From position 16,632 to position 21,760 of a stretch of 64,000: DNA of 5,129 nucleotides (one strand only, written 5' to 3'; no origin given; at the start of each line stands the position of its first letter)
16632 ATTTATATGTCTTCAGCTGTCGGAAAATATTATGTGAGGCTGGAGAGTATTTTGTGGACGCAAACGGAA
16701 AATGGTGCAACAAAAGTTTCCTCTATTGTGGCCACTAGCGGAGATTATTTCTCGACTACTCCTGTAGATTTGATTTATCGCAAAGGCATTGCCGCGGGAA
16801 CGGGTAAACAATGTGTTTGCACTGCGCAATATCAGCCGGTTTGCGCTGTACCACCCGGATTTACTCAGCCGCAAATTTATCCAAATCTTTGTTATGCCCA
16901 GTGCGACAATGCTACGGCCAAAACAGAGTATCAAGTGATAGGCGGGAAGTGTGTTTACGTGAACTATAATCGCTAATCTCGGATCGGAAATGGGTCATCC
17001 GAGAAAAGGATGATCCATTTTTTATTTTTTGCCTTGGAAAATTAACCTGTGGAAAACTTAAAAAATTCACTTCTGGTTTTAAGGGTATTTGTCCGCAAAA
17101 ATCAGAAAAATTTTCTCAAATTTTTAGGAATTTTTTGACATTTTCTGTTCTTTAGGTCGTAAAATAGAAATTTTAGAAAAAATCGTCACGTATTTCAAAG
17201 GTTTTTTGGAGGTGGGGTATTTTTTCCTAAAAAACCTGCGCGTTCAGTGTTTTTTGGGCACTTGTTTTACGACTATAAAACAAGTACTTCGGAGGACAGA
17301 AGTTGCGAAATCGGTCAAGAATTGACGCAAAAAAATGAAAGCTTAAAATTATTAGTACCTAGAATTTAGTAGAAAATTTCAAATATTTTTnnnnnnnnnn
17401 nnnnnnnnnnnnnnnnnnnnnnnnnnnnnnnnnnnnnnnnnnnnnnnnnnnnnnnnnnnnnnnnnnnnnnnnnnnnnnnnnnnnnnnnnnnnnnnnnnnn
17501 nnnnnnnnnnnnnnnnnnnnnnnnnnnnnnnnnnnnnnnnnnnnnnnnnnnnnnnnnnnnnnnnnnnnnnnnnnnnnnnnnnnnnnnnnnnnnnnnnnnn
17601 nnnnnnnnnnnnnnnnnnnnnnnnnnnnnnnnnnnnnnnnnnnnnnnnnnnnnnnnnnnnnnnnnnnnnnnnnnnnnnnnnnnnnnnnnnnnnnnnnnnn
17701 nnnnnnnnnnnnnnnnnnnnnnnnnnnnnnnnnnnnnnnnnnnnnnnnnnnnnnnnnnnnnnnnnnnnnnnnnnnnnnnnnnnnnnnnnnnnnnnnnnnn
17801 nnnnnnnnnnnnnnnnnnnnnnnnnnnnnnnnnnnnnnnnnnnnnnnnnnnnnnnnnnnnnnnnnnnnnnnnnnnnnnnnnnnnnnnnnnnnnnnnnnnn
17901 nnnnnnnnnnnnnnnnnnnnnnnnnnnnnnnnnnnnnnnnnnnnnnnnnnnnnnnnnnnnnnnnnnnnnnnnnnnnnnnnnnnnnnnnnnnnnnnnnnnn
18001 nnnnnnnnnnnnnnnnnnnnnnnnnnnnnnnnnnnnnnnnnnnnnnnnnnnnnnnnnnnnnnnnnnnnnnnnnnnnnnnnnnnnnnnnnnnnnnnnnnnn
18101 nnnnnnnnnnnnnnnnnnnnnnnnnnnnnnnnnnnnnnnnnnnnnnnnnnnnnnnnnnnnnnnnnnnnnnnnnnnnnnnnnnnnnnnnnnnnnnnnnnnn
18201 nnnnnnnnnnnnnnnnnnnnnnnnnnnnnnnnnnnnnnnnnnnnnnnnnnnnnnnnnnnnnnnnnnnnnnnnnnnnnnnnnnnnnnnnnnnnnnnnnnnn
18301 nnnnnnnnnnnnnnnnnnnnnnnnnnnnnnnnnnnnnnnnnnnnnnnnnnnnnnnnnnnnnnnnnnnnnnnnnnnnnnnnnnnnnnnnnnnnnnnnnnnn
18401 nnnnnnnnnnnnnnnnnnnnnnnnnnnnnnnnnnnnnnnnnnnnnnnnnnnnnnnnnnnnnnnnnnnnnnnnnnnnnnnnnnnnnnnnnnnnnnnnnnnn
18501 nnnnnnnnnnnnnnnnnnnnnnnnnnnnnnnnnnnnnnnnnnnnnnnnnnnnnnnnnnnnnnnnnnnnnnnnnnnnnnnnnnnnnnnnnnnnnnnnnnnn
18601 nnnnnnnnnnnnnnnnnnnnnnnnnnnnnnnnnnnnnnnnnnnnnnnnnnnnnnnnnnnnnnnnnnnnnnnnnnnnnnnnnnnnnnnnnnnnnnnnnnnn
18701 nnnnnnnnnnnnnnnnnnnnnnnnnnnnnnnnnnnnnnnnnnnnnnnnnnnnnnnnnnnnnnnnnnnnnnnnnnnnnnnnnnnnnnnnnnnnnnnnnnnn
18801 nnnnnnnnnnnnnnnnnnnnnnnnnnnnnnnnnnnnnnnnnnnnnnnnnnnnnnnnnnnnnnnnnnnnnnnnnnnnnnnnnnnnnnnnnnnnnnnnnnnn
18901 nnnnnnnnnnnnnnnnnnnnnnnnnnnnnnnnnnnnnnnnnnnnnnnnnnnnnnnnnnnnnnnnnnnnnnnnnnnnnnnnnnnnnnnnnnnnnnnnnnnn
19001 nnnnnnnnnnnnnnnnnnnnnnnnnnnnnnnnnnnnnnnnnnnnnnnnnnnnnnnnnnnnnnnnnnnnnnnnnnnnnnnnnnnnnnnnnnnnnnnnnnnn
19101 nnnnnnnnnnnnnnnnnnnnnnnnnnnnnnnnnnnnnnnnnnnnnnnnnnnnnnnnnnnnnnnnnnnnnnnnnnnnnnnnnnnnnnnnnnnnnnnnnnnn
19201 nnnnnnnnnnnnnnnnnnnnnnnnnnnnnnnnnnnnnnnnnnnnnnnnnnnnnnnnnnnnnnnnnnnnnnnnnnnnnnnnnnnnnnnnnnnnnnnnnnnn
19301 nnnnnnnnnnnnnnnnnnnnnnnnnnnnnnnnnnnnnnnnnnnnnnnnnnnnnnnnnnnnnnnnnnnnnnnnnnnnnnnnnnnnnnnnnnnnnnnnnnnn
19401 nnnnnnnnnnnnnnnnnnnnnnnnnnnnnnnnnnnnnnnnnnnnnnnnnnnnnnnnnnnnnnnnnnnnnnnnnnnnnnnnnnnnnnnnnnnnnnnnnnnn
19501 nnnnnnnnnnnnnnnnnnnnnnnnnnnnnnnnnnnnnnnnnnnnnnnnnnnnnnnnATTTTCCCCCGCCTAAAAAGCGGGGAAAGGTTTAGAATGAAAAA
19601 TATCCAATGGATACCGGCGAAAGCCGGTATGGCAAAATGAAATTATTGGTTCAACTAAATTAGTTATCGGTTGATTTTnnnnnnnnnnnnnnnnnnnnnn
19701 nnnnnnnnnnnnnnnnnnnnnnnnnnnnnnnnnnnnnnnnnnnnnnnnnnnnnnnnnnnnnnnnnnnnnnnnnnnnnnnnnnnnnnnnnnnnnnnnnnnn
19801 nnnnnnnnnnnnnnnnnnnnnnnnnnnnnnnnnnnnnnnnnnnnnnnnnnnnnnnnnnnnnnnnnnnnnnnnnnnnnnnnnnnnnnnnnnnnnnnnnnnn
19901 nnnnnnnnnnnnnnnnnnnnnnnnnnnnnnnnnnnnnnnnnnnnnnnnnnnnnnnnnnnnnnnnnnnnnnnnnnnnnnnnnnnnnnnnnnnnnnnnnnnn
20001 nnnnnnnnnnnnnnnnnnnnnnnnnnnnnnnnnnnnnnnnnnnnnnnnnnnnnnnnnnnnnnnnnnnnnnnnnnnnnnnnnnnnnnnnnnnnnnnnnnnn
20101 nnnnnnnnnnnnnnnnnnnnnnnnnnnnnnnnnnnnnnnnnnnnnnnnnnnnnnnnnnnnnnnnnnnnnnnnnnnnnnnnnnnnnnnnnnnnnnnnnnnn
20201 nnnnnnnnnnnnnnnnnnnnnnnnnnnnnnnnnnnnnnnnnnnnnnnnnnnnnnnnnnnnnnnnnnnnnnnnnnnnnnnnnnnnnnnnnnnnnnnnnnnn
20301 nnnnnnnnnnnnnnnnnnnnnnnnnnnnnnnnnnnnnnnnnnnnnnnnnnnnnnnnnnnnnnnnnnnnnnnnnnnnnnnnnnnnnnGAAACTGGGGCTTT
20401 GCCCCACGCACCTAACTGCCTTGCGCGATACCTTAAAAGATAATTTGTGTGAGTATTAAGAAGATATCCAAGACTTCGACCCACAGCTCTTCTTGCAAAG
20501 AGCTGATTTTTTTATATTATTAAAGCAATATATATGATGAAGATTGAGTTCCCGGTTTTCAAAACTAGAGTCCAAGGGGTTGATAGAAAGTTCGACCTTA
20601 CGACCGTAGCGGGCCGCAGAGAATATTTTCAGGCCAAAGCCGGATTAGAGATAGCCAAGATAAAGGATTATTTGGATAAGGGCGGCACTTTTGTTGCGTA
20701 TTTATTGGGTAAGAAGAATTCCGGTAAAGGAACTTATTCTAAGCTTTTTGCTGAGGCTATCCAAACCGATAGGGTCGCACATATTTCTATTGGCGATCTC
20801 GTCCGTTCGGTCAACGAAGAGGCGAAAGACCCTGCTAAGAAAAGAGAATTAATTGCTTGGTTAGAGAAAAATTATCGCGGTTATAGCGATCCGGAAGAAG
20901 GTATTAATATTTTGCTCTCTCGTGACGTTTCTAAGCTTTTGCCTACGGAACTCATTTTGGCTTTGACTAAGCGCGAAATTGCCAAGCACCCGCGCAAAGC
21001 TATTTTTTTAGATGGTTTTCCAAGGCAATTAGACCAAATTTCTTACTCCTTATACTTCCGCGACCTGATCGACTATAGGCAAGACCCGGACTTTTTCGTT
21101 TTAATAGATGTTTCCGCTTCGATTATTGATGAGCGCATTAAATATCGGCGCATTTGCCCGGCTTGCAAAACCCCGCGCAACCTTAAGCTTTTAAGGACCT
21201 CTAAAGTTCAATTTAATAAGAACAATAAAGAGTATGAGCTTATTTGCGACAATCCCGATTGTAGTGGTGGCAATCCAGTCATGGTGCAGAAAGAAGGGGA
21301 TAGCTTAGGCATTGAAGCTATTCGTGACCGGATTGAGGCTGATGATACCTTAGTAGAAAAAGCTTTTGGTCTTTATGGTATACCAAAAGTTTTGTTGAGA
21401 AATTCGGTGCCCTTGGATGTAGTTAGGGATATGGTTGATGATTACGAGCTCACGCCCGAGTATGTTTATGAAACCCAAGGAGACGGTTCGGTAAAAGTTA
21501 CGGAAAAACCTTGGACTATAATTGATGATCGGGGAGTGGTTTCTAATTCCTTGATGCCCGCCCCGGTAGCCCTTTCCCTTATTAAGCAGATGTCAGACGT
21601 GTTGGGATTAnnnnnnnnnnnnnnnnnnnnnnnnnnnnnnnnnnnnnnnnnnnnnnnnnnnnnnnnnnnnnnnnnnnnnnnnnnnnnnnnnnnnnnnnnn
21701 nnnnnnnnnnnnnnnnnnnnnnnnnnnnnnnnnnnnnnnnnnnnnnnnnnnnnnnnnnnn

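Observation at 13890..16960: Kazal-type serine-protease-inhibitor-like domains embedded in a giant bacterial surface protein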

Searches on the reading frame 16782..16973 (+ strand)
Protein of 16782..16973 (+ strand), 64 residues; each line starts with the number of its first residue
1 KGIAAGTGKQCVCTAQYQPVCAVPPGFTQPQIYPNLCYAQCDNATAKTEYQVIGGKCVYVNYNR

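Call 6: search_protein_families(library=pfam, proteins=[window:16782-16973:+], max_evalue=10)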
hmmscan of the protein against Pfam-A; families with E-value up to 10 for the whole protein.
seq(64 aa): 0 families

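Call 12: search_solved_structures(query=window:16788-16973:+, max_evalue=10, show_alignments=3)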
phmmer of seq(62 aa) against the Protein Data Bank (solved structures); distinct sequences matched with E-value up to 10: 9.
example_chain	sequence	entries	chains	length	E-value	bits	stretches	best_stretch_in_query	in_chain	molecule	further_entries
1y1c_A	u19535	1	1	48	0.0021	21.7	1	8-55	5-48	Elastase inhibitor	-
1jxc_A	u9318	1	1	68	0.084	16.6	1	21-45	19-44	Putative trypsin inhibitor ATTI-2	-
1an1_I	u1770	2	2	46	0.24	15.2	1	7-48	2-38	TRYPTASE INHIBITOR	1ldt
2kmo_A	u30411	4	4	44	0.24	15.2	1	7-48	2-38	Leech-derived tryptase inhibitor C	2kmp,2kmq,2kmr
2wwc_A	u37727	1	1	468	0.43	14.4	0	31-58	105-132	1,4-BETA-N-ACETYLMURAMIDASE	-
2ww5_A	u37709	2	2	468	0.43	14.4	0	31-58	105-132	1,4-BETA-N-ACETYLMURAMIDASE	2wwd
3qtl_D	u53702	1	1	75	3.2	11.7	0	9-21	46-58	Kazal-type serine protease inhibitor SPI-1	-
7u1z_B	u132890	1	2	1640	9.2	10.2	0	36-59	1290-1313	Toxin A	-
5umi_C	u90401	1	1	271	9.5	10.2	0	36-61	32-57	Toxin A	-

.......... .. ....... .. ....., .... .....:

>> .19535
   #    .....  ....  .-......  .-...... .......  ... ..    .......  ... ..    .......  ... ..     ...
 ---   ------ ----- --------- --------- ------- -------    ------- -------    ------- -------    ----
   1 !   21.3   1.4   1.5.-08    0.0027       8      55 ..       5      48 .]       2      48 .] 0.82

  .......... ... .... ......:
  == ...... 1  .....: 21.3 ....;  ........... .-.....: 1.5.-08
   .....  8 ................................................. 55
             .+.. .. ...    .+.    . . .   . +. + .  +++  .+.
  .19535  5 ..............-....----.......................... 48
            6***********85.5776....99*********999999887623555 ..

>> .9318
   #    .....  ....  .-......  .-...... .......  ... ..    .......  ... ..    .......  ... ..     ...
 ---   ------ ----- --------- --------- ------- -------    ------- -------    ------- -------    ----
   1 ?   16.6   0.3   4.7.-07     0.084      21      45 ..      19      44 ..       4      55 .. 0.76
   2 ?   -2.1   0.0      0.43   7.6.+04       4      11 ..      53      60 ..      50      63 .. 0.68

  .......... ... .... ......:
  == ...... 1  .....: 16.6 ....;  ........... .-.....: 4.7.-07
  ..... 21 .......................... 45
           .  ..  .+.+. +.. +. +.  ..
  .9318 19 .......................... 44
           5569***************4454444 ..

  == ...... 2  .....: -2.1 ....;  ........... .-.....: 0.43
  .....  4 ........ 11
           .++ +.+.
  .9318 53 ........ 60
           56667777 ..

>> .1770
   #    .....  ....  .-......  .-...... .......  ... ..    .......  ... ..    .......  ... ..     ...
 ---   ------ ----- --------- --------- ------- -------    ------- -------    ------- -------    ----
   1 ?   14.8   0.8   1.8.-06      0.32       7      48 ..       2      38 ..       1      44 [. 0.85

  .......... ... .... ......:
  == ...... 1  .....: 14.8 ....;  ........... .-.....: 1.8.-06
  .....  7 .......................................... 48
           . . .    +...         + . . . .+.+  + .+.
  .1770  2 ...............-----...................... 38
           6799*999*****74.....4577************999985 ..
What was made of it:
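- Checked: More than chance for K3: phmmer against PDB gives Kazal elastase inhibitor 1y1c at E=0.002 (call 12).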

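Call 38: search_solved_structures(query=A2, max_evalue=10, show_alignments=4)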
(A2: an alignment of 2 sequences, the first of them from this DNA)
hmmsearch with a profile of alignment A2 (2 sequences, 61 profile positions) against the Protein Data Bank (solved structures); distinct sequences matched with E-value up to 10: 13.
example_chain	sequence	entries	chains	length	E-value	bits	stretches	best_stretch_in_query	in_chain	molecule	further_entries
1y1c_A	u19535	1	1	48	8.6e-06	28.8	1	5-54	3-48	Elastase inhibitor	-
1jxc_A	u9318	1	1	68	0.028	17.6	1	20-40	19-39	Putative trypsin inhibitor ATTI-2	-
1y1b_A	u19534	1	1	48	0.066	16.4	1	6-36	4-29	Elastase inhibitor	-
7u1z_B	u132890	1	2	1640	0.11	15.7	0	34-58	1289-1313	Toxin A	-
1cgj_I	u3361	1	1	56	0.31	14.2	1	10-36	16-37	PANCREATIC SECRETORY TRYPSIN INHIBITOR (KAZAL TYPE) VARIANT 4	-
3qtl_D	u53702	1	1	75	0.45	13.7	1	7-34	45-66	Kazal-type serine protease inhibitor SPI-1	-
2kmo_A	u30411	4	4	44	0.8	12.9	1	6-46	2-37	Leech-derived tryptase inhibitor C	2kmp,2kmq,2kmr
2m5x_A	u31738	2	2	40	0.8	12.9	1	8-35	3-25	Silk protease inhibitor 2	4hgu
1an1_I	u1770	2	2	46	0.82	12.9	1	6-46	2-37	TRYPTASE INHIBITOR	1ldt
2erw_A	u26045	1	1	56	0.85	12.8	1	6-56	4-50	serine protease inhibitor infestin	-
7rrm_C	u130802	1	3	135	1.2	12.3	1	33-57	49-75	Transmembrane emp24 domain-containing protein 1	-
1iy6_A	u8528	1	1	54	1.3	12.2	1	7-38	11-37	OMSVP3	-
9mx1_A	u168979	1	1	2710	7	9.9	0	34-58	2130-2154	Toxin A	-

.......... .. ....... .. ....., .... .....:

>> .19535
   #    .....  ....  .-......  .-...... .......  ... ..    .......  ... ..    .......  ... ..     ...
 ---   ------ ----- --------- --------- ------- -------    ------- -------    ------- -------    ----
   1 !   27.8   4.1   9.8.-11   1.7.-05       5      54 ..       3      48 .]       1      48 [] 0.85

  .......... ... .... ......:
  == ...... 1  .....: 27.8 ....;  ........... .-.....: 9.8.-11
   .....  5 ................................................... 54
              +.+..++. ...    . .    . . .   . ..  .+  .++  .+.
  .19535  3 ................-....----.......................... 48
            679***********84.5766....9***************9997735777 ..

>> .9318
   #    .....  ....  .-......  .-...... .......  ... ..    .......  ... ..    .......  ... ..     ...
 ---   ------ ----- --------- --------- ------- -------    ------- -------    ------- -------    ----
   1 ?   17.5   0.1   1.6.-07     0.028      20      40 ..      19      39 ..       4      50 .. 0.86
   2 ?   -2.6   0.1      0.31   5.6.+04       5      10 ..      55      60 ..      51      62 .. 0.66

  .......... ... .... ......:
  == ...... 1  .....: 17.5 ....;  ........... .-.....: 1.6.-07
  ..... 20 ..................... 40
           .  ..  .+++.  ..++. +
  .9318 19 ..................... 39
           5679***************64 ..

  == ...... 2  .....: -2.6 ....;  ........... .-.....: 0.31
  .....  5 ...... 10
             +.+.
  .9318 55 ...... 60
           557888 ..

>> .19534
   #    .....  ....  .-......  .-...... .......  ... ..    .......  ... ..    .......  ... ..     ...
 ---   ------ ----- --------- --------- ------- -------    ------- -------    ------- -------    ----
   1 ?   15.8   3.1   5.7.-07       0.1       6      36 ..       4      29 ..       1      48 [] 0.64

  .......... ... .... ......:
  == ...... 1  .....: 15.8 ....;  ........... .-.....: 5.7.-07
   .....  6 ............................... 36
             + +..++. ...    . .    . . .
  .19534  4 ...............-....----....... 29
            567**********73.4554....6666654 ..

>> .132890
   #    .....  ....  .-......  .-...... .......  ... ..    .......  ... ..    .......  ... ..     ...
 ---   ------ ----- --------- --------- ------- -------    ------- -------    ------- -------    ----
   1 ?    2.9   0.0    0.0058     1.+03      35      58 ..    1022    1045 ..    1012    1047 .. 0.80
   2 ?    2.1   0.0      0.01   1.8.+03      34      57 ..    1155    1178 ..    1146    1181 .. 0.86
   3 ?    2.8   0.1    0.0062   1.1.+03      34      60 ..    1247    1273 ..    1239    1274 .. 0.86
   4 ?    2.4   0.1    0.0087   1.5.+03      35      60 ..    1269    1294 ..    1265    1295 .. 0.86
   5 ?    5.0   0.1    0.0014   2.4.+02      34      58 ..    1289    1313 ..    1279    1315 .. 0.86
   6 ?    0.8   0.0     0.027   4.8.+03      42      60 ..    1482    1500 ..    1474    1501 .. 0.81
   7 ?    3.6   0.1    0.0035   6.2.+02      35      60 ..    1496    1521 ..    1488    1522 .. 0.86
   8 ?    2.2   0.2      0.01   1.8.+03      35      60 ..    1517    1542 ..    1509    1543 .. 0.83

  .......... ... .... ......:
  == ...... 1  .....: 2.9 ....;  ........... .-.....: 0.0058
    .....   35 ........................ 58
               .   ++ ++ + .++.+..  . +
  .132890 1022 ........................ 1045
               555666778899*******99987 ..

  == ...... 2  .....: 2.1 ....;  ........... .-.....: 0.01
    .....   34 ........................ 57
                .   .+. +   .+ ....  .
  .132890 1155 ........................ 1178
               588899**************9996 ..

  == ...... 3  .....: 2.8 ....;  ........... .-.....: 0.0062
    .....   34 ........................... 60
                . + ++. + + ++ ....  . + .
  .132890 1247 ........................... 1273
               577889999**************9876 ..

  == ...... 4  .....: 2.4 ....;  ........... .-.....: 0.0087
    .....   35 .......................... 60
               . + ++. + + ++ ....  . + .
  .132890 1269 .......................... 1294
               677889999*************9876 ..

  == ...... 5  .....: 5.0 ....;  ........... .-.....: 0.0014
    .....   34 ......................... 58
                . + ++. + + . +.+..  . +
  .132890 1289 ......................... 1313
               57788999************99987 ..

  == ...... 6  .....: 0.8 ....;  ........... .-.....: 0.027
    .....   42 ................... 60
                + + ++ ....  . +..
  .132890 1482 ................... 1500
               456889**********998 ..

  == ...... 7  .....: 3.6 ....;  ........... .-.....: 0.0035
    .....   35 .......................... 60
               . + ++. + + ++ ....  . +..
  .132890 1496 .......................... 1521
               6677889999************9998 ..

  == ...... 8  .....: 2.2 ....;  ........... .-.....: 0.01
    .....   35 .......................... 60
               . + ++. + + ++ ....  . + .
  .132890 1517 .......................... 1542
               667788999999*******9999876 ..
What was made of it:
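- On Kazal-type inhibitor domain: module K3: These align with AEI's C-T-M-Q-Y / Y-G-N-A-C (call 38).
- Checked: A two-ortholog profile gives E=8.6e-6 (call 38).
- The best-characterised Kazal domains and the top PDB hit (a sea-anemone inhibitor) are eukaryotic (calls 12, 38).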

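Call 42: find_homologous_proteins(query=A4, max_evalue=10)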
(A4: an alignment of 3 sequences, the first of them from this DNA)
Query A4 (3 sequences): no candidate shares three 5-residue words with the query. No homologue found.

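Call 49: find_related_loci(query=A2, collection=genome_contigs, flank=6000)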
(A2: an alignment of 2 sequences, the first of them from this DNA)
Query A2 (61 aa) in genome_contigs; peptide patterns used: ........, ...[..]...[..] (x = any residue, [..] = any of these).
41 stretches matched a pattern; 1 encode a relative of the query (tblastn E <= 1e-3); 1 distinct loci.
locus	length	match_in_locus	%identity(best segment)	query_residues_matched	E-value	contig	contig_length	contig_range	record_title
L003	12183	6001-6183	95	1-61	2e-38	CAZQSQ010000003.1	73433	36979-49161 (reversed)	MAG TPA_asm: uncultured Candidatus Saccharibacteria bacterium isolate binchicken_co20_432 genome assembly, contig: NODE_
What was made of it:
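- Tried and rejected: The second found L003 (call 49).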

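Call 59: search_protein_families(library=pfam, proteins=[window:16803-16961:+], max_evalue=10)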
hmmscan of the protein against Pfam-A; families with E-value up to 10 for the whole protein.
seq(53 aa): 0 families

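Call 104: search_solved_structures(query=A10, max_evalue=1)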
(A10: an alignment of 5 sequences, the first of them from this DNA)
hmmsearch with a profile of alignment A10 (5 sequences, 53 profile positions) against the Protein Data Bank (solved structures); distinct sequences matched with E-value up to 1: 47.
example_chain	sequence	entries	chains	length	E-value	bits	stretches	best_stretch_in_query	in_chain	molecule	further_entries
1y1c_A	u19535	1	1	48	1.5e-09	40.9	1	2-50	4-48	Elastase inhibitor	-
1y1b_A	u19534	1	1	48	2.6e-06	30.5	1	3-50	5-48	Elastase inhibitor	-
3qtl_D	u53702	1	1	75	2.2e-05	27.6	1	3-31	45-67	Kazal-type serine protease inhibitor SPI-1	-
1yu6_C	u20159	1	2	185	6.3e-05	26.1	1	5-31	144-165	Ovomucoid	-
1an1_I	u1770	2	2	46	7.4e-05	25.9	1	2-42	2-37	TRYPTASE INHIBITOR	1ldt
2kmo_A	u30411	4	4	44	7.8e-05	25.8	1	2-42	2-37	Leech-derived tryptase inhibitor C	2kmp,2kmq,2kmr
2erw_A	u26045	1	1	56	0.00015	24.9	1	2-51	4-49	serine protease inhibitor infestin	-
1cgj_I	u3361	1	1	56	0.0003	24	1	6-36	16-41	PANCREATIC SECRETORY TRYPSIN INHIBITOR (KAZAL TYPE) VARIANT 4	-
2m5x_A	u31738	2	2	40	0.00075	22.7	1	4-41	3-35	Silk protease inhibitor 2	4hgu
1cgi_I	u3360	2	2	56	0.00081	22.5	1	6-36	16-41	PANCREATIC SECRETORY TRYPSIN INHIBITOR (KAZAL TYPE) VARIANT 3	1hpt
2n17_A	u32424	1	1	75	0.0016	21.6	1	3-50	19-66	Lysozyme-Protease Inhibitor Protein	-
1iy5_A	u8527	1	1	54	0.0034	20.6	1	5-32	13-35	OMSVP3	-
1iy6_A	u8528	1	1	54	0.0035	20.5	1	3-36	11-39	OMSVP3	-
2ovo_A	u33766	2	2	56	0.0041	20.3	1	5-32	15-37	OVOMUCOID THIRD DOMAIN | OVOMUCOID THIRD DOMAIN CLEAVED RDI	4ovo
7qe8_C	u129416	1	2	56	0.0056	19.9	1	6-36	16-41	Serine protease inhibitor Kazal-type 1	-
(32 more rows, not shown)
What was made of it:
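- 16812..16952 (+): K3: a C-terminal non-classical Kazal-type domain, C-x-C-x7-C-x15-C-x3-C-x15-C. The predicted reactive-site loop is C1396-T-A1398(P1)-Q-Y at nt 16818-16832. The spacer Asn1418 lies in Y-P-N-L-C. A 5-residue insertion (VPPGF) sits in the hairpin. PDB searches give E=0.002, 8.6e-6 and 1.5e-9 to elastase inhibitor 1y1c, followed by many other Kazal inhibitors (calls 12, 38, 104).
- On Kazal-type inhibitor domain (MEROPS I1; Pfam PF00050/PF07648): module K3: Significant hits come from phmmer/hmmsearch against PDB: E=0.002, then 8.6e-6, then 1.5e-9 to 1y1c, followed by dozens of Kazal inhibitors (calls 12, 38, 104).
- Closest known: Anemonia elastase inhibitor. Same: Both share the Y-x-N-x-C-x3-C motif (calls 12, 38, 104).
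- K3's closest relatives are single-domain, functional inhibitors: AEI, LDTI, infestin, PSTI and ovomucoid (calls 38, 104).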

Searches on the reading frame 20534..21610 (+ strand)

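Call 8: search_protein_families(library=pfam, proteins=[window:20534-21610:+], max_evalue=0.01)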
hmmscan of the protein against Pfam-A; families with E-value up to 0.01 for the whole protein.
window:20534-21610:+ (359 aa): 3 families
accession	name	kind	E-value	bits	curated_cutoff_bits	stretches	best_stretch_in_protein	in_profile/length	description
PF00406.28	ADK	-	7.2e-12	46.1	26.8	1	123-239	42-123/151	Adenylate kinase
PF13207.12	AAA_17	-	7.8e-08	33.1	27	1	63-203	6-121/136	AAA domain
PF01637.24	ATPase_2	-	0.0041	17.4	33.2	1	39-166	7-123/225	ATPase domain predominantly from Archaea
